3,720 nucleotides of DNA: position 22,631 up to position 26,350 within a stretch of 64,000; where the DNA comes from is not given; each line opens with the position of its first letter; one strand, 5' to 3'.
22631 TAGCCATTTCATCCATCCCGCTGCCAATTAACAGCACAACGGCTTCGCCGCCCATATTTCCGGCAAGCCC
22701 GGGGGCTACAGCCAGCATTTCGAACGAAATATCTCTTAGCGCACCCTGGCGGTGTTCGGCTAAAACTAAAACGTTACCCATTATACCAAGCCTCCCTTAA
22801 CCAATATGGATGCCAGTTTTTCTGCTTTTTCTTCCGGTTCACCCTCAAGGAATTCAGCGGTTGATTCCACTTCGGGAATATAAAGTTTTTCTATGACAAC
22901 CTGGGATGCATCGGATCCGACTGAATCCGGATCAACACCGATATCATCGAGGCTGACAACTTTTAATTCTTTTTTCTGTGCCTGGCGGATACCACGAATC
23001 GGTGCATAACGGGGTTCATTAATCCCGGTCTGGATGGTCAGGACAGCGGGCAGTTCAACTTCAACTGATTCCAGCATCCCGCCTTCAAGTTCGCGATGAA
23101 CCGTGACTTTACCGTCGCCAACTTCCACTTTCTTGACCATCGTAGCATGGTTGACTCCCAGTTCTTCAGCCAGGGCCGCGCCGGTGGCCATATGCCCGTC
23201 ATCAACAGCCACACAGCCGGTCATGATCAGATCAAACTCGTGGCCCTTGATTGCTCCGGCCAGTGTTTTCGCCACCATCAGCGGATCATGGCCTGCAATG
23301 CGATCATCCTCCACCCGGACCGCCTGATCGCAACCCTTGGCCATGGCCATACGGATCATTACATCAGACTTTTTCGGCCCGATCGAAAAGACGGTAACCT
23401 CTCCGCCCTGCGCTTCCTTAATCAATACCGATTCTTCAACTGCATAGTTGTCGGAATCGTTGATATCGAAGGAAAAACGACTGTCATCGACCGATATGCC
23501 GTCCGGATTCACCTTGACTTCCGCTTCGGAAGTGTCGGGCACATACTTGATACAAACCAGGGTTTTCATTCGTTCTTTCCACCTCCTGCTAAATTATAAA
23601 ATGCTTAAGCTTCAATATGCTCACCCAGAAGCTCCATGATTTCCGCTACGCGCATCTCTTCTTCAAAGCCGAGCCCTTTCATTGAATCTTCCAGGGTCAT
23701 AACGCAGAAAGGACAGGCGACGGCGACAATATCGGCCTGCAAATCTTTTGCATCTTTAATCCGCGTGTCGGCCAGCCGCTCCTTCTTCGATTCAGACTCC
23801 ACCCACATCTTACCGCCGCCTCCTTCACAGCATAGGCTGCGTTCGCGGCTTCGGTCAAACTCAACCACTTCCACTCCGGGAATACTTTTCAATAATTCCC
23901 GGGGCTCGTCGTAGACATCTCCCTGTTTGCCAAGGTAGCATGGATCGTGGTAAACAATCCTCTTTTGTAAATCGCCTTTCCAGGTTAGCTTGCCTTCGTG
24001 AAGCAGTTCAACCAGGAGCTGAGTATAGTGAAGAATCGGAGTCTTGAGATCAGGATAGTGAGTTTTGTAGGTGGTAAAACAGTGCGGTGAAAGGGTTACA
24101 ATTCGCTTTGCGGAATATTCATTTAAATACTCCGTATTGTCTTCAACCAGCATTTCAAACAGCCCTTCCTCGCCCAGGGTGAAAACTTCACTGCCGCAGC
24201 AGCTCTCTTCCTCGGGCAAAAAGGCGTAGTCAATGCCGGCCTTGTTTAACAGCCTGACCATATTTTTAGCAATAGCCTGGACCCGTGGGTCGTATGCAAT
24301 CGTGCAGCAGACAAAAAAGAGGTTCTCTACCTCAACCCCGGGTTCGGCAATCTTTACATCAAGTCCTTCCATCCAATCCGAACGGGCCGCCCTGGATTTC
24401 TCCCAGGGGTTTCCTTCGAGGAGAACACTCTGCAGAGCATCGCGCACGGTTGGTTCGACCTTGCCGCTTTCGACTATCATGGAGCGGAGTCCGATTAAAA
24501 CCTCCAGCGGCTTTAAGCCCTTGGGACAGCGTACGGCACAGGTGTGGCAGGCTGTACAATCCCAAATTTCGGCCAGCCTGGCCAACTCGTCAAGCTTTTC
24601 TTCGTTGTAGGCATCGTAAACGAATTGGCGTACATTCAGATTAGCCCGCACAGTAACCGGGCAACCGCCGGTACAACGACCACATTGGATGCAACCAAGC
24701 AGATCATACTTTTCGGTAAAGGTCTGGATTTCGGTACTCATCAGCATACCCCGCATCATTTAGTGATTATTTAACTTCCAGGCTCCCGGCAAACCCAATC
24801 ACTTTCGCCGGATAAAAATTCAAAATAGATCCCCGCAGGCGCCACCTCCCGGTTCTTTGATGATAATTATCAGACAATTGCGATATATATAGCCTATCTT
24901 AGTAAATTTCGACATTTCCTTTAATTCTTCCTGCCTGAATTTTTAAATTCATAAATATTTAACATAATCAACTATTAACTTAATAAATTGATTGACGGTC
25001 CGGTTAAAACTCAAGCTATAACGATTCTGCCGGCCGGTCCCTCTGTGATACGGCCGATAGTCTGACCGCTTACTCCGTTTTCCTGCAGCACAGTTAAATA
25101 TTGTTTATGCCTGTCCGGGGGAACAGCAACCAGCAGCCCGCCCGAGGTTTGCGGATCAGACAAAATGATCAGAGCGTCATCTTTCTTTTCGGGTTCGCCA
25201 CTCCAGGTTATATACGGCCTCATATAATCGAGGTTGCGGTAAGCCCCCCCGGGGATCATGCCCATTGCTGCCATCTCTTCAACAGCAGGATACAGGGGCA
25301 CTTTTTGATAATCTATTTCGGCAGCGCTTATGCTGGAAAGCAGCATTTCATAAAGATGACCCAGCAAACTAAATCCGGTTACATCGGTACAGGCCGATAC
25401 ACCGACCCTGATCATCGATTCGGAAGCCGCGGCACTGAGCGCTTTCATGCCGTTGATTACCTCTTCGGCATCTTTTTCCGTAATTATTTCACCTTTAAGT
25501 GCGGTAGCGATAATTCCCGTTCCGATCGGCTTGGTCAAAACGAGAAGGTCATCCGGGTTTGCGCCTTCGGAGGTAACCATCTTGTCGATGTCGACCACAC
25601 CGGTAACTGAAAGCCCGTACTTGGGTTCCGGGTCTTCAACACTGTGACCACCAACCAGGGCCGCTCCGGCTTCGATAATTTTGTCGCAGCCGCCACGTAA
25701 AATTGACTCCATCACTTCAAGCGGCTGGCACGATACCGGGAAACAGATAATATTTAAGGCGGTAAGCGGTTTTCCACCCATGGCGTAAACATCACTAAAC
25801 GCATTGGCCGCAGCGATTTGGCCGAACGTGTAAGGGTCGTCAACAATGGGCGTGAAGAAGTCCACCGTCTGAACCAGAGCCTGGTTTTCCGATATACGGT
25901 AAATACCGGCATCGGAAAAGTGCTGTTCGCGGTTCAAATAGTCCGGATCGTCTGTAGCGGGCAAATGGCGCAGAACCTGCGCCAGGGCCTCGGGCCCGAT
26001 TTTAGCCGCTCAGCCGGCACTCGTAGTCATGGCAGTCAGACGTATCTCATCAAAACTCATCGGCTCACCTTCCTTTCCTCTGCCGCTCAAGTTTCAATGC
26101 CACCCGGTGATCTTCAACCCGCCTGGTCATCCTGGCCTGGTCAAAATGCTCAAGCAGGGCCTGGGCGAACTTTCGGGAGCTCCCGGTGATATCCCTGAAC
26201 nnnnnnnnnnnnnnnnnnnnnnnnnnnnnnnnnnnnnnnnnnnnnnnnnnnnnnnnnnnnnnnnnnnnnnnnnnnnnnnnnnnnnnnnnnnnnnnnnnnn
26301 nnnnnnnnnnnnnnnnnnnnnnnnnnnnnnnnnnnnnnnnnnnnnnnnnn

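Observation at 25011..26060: selD is itself a selenoprotein: in-frame UGA (26010-26012) with downstream SECIS-like hairpins; ORF track truncates the gene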

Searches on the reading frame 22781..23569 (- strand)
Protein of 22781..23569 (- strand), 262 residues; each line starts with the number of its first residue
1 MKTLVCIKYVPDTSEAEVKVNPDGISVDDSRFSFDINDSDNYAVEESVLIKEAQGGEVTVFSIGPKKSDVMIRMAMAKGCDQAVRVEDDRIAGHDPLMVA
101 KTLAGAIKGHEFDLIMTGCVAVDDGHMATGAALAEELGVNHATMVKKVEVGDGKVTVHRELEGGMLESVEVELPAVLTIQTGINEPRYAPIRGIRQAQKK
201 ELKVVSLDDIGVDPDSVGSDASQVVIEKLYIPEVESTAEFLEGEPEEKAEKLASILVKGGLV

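Call 7: search_protein_families(library=ncbifam, proteins=[window:22781-23569:-])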
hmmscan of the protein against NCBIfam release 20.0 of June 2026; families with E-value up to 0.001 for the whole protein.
window:22781-23569:- (262 aa): 6 families
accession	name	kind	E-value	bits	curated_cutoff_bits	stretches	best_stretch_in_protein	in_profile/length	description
NF040731.1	flavo_sub_EftB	exception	3.6e-50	170.7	445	1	2-257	1-255/260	electron transfer flavoprotein subunit beta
NF042971.1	AcrlCoAredClosAcrB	equivalog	1.7e-40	138.7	475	1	1-258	1-262/266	acryloyl-CoA reductase electron transfer subunit gamma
TIGR04503.1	mft_etfB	hypoth_equivalog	2.3e-27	96.1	200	1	15-209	9-217/290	mycofactocin-associated electron transfer flavoprotein beta subunit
NF002888.0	PRK03359.1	subfamily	3.6e-26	92.1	219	1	1-250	1-246/256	putative electron transfer flavoprotein FixA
NF008998.0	PRK12342.1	equivalog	1.7e-25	89.9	338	1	1-257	1-250/254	electron transfer flavoprotein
NF051844.1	ETFlavBetaProt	equivalog_domain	8.4e-06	25.5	350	1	39-195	23-172/254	electron transfer flavoprotein subunit beta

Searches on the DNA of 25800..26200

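Call 9: search_rna_families(source=window, start=25800, end=26200, threshold=evalue, max_evalue=10, show_alignments=3)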
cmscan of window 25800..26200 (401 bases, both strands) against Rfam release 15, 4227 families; matches with E-value up to 10: 5.
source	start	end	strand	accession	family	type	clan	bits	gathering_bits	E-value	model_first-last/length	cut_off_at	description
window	26035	26073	-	RF01147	sR12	Gene; snRNA; snoRNA; CD-box;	-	13.8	38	1.6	1-52/52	no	Small nucleolar RNA sR12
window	26034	26094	-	RF01120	sR33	Gene; snRNA; snoRNA; CD-box;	-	13.6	37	2.4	1-55/55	no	Small nucleolar RNA sR33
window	26067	26116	-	RF02191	TCL6_1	Gene; lncRNA;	-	13.2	60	1.7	64-113/113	no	T-cell leukemia/lymphoma 6 conserved region 1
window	26100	26137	-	RF01297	sR40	Gene; snRNA; snoRNA; CD-box;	-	12.2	50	7.1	1-61/61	no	Small nucleolar RNA sR40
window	26034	26086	-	RF01124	sR36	Gene; snRNA; snoRNA; CD-box;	-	11.5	55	1.9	1-55/55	no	Small nucleolar RNA sR36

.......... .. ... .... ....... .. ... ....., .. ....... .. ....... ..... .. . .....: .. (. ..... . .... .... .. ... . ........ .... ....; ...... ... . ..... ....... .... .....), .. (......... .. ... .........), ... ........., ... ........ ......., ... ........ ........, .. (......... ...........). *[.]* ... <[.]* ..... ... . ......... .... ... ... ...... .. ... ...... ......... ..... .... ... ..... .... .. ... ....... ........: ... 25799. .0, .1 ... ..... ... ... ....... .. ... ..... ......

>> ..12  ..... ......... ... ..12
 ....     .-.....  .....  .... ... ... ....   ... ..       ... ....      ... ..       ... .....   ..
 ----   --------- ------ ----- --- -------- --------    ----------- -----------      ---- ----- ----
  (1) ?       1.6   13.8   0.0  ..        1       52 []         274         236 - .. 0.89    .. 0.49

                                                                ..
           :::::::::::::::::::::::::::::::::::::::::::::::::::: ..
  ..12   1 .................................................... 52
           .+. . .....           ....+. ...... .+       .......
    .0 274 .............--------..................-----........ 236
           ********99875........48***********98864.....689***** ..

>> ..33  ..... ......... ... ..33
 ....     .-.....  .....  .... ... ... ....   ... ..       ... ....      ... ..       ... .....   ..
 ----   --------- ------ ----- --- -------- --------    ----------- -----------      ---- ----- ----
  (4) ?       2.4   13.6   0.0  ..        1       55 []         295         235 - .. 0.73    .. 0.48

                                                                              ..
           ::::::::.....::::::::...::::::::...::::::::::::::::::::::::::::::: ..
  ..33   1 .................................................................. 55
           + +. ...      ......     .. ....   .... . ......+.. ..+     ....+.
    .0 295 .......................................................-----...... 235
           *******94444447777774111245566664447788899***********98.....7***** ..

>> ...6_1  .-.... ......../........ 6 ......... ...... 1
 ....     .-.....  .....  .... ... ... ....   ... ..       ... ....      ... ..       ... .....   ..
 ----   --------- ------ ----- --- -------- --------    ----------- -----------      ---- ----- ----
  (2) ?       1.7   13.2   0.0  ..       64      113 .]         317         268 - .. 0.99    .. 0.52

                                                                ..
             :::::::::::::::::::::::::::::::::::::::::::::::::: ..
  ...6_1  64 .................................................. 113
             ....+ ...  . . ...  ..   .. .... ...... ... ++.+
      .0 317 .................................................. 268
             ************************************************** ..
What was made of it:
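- On Rfam SECIS families: Only chance-level snoRNA and lncRNA hits appear at E up to 10 in 25800-26200 (call 9).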
